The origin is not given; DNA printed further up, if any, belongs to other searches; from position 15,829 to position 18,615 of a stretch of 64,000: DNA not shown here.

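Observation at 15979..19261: Tandem-duplicated QueG/reductive-dehalogenase-like Fe-S enzyme transcribed with an IclR regulator, a lipoprotein and a GH55 hydrolase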

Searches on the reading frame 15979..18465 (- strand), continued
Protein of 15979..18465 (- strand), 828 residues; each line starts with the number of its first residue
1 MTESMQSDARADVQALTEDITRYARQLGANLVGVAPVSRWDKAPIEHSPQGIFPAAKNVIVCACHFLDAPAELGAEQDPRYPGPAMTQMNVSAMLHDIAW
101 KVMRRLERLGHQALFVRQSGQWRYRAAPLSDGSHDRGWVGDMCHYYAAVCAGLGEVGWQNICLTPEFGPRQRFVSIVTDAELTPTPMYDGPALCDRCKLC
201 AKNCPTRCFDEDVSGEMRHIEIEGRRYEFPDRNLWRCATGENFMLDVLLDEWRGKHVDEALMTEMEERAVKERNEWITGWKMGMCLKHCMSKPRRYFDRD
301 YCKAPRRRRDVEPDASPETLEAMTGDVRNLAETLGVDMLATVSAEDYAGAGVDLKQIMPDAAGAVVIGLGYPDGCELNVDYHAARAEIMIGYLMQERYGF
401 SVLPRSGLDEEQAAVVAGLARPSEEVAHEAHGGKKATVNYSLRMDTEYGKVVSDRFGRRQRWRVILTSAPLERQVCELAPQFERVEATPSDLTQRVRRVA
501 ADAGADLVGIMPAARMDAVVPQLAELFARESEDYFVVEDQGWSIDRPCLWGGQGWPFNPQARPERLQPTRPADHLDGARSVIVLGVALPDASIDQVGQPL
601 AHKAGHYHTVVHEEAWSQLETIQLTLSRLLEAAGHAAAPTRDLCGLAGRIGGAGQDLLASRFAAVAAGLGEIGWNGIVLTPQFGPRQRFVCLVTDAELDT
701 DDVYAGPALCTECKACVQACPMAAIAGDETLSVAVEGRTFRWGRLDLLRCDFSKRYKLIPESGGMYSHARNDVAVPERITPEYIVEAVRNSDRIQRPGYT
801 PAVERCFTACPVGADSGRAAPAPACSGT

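Call 54: search_protein_families(library=pfam, proteins=[L045:10360-11724:+, L045:11724-12869:+, L045:6788-7912:+, L073:10931-12031:+, L073:12122-13582:+, L068:10265-11404:+, L068:12202-13464:+, L083:6091-7578:+, L072:10865-12235:+, L072:12251-14890:+], max_evalue=0.0001)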
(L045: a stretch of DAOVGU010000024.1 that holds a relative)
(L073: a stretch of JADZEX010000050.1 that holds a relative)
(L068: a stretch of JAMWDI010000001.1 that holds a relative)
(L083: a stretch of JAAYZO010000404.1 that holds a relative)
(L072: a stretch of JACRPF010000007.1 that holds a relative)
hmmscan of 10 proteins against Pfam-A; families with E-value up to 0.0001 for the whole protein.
L045:10360-11724:+ (455 aa): 5 families
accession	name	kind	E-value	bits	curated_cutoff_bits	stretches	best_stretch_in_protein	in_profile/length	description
PF00132.30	Hexapep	-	9e-18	63.6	27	1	384-417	2-35/36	Bacterial transferase hexapeptide (six repeats)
PF00483.29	NTP_transferase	-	2.2e-15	57.4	21.2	1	3-121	2-129/245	Nucleotidyl transferase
PF25084.1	LbH_EIF2B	-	9.8e-11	42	54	1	259-314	9-66/105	EIF2B subunit epsilon LbH domain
PF12804.13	NTP_transf_3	-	2.1e-10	41.5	27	1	3-122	1-116/160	MobA-like NTP transferase domain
PF25087.1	GMPPB_C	-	3.4e-06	27.1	39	0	237-298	6-67/110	GMPPB C-terminal domain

L045:11724-12869:+ (382 aa): 2 families
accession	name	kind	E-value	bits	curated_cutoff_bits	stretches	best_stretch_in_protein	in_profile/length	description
PF00246.29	Peptidase_M14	-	4.9e-15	56.3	21.6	1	124-228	3-113/286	Zinc carboxypeptidase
PF18027.6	Pepdidase_M14_N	-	1.3e-11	45.1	23.2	1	4-113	1-106/107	Cytosolic carboxypeptidase N-terminal domain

L045:6788-7912:+ (375 aa): 1 family
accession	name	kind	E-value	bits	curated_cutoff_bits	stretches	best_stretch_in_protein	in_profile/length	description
PF00480.26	ROK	-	8.5e-62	209.8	22.9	1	82-371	8-293/294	ROK family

L073:10931-12031:+ (367 aa): 1 family
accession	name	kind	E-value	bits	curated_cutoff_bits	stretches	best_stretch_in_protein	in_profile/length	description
PF13646.12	HEAT_2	-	2.2e-18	66.8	27.7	2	211-293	2-88/88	HEAT repeats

L073:12122-13582:+ (487 aa): 1 family
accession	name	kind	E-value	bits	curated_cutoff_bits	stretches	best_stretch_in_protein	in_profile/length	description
PF20244.3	DUF6599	-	2e-20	73.6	27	1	222-364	9-156/186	Family of unknown function (DUF6599)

L068:10265-11404:+ (380 aa): 0 families

L068:12202-13464:+ (421 aa): 0 families

L083:6091-7578:+ (496 aa): 0 families

L072:10865-12235:+ (457 aa): 0 families

L072:12251-14890:+ (880 aa): 1 family
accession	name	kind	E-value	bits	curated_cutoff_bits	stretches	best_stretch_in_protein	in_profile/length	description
PF00331.26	Glyco_hydro_10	-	3.8e-07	30.1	22.1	1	367-513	41-177/311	Glycosyl hydrolase family 10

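Call 72: list_cluster_members(proteins=[P0001, P0003, P0034])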
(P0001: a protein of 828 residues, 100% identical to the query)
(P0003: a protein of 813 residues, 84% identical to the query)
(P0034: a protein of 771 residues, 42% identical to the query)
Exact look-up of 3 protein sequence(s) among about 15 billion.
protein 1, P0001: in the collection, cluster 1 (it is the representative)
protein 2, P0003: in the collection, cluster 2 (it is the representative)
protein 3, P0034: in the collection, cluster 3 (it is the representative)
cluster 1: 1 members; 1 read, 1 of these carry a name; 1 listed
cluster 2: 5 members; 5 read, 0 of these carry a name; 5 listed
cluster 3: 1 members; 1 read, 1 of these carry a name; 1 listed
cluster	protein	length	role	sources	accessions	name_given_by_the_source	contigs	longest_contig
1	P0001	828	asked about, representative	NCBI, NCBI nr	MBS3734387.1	MAG: 4Fe-4S dicluster domain-containing protein [Phycisphaerae bacterium] | 4Fe-4S dicluster domain-containing protein [Phycisphaerae bacterium]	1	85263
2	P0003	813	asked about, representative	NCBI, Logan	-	-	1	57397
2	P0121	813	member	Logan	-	-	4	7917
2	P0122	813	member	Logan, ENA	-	-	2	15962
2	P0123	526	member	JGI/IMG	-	-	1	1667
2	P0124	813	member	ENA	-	-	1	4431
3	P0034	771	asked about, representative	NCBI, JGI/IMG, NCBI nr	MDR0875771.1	MAG: 4Fe-4S binding protein [Clostridiales Family XIII bacterium] | epoxyqueuosine reductase QueG | 4Fe-4S binding protein [Clostridiales Family XIII bacterium]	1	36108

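Call 85: search_protein_representatives(alignment_id=A1)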
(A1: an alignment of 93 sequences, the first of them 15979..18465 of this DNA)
Query: 93 sequences, 765 profile positions. Proteins with E-value up to 0.001 (for the whole library): 8465; up to 1e-10: 2335; up to 1e-30: 448. The best 150 are listed.
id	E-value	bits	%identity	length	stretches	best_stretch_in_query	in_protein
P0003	0.0e+00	1089.5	-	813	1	3-763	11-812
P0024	0.0e+00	1014.5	-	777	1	1-762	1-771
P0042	0.0e+00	1013.0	-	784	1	5-762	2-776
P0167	8.5e-294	993.4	-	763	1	1-764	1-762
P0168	3.6e-285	964.9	-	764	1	5-764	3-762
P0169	1.7e-284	962.6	-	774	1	3-762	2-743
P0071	3.5e-283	958.3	-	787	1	1-764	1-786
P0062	1.9e-279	946.0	-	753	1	5-763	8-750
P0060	1.7e-278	942.8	-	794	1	6-764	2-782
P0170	1.9e-260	883.1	-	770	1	3-761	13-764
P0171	6.2e-258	874.8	-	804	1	5-762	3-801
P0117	1.7e-251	853.5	-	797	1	4-762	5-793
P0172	3.2e-249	846.0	-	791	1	1-762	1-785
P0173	1.3e-248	844.0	-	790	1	3-761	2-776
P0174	4.6e-248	842.2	-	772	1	2-763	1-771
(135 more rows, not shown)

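Call 87: find_encoding_contigs(protein=P0031, flank=8000, max_places=1)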
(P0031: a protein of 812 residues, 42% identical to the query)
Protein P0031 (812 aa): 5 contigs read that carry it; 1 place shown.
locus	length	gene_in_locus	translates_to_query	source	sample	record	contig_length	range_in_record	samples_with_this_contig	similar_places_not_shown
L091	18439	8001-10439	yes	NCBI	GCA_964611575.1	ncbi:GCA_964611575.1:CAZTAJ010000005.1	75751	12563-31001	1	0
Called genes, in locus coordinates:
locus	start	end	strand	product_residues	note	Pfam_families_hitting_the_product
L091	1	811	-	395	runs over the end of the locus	PF01321:Creatinase_N (weak), PF00557:Peptidase_M24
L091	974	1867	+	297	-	-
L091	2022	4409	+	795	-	PF06452:CBM9_1 (weak)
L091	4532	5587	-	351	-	PF12833:HTH_18, PF00165:HTH_AraC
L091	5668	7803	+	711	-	PF01301:Glyco_hydro_35, PF02449:Glyco_hydro_42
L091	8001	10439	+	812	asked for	PF13187:Fer4_9 (faint)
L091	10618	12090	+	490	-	PF02056:Glyco_hydro_4, PF11975:Glyco_hydro_4C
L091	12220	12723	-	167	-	-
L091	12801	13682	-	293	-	-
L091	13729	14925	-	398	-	PF00392:GntR, PF13377:Peripla_BP_3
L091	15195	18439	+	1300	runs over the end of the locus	PF19543:GH123_N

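Call 88: find_encoding_contigs(protein=P0043, flank=8000, max_places=1)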
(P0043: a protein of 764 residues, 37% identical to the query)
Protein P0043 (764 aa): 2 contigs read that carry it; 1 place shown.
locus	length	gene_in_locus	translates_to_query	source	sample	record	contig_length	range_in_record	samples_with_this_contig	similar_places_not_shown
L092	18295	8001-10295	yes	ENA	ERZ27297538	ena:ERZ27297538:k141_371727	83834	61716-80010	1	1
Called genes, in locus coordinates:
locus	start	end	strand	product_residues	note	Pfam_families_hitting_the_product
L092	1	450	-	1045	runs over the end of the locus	-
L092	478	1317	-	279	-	PF01418:HTH_6, PF01380:SIS, PF13580:SIS_2 (weak)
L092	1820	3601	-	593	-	-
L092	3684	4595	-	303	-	PF00528:BPD_transp_1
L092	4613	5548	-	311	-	PF00528:BPD_transp_1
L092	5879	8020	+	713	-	PF12833:HTH_18, PF00165:HTH_AraC (weak)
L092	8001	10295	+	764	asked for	PF00037:Fer4 (faint), PF13484:Fer4_16 (faint)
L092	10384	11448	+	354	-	PF01408:GFO_IDH_MocA, PF02894:GFO_IDH_MocA_C, PF22725:GFO_IDH_MocA_C3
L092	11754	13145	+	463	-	-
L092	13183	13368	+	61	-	-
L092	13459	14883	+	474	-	PF01565:FAD_binding_4, PF02913:FAD-oxidase_C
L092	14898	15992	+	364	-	PF13183:Fer4_8 (weak)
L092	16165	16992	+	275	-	PF01116:F_bP_aldolase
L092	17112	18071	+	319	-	PF00294:PfkB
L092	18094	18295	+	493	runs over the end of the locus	PF00370:FGGY_N, PF02782:FGGY_C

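Call 89: find_encoding_contigs(protein=P0098, flank=8000, max_places=1)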
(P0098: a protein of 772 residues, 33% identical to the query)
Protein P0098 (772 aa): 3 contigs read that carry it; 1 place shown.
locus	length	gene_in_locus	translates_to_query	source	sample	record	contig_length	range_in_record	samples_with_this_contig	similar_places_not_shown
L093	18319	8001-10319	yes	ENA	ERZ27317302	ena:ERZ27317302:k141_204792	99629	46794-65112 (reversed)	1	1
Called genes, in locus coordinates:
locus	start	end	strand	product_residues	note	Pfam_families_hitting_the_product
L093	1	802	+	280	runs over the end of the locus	PF00165:HTH_AraC, PF12833:HTH_18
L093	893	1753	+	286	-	-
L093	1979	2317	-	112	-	-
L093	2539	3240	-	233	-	PF12844:HTH_19, PF13560:HTH_31, PF01381:HTH_3, PF07022:Phage_CI_repr (weak)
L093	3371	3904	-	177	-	PF00583:Acetyltransf_1 (weak), PF13673:Acetyltransf_10 (weak), PF13508:Acetyltransf_7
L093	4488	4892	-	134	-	PF00380:Ribosomal_S9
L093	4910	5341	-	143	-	PF00572:Ribosomal_L13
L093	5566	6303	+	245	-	PF01171:ATP_bind_3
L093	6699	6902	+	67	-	-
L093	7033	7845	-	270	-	PF12833:HTH_18, PF00165:HTH_AraC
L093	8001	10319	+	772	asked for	PF13187:Fer4_9 (faint), PF12838:Fer4_7 (faint), PF13237:Fer4_10 (faint)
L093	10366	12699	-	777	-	PF00959:Phage_lysozyme, PF09479:Flg_new (weak), PF06347:SH3_4 (faint), PF08239:SH3_3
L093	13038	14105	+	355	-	PF03054:tRNA_Me_trans, PF20259:tRNA_Me_trans_M, PF20258:tRNA_Me_trans_C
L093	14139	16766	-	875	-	PF05569:Peptidase_M56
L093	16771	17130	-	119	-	PF03965:Penicillinase_R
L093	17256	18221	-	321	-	PF00849:PseudoU_synth_2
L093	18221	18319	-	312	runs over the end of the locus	PF02603:Hpr_kinase_N, PF07475:Hpr_kinase_C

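Call 90: find_encoding_contigs(protein=P0101, flank=8000, max_places=1)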
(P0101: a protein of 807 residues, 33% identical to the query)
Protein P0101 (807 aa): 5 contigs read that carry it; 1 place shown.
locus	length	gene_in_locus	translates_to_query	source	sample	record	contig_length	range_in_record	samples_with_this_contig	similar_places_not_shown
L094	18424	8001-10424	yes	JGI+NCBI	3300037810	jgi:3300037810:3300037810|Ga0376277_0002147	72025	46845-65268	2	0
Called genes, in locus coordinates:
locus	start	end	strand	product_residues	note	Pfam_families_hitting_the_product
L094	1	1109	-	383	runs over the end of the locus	PF04389:Peptidase_M28, PF01546:Peptidase_M20, PF07687:M20_dimer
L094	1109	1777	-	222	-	PF04199:Cyclase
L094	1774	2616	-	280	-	PF04909:Amidohydro_2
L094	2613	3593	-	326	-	PF01408:GFO_IDH_MocA, PF22725:GFO_IDH_MocA_C3, PF02894:GFO_IDH_MocA_C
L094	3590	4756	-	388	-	PF00266:Aminotran_5, PF00155:Aminotran_1_2 (faint)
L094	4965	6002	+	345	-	PF00356:LacI, PF00532:Peripla_BP_1, PF13407:Peripla_BP_4, PF13377:Peripla_BP_3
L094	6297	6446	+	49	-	-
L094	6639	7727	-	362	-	PF00392:GntR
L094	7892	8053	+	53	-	-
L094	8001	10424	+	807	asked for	-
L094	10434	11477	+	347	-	-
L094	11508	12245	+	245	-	PF07963:N_methyl (weak), PF07596:SBP_bac_10 (faint)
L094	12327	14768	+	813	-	PF13385:Laminin_G_3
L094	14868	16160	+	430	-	PF12708:Pect-lyase_RHGA_epim, PF22842:Pel9A-like_beta_helix (faint), PF13229:Beta_helix, PF05048:NosD (weak), PF13229:Beta_helix (weak)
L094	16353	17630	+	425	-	PF12708:Pect-lyase_RHGA_epim, PF05048:NosD (faint), PF13229:Beta_helix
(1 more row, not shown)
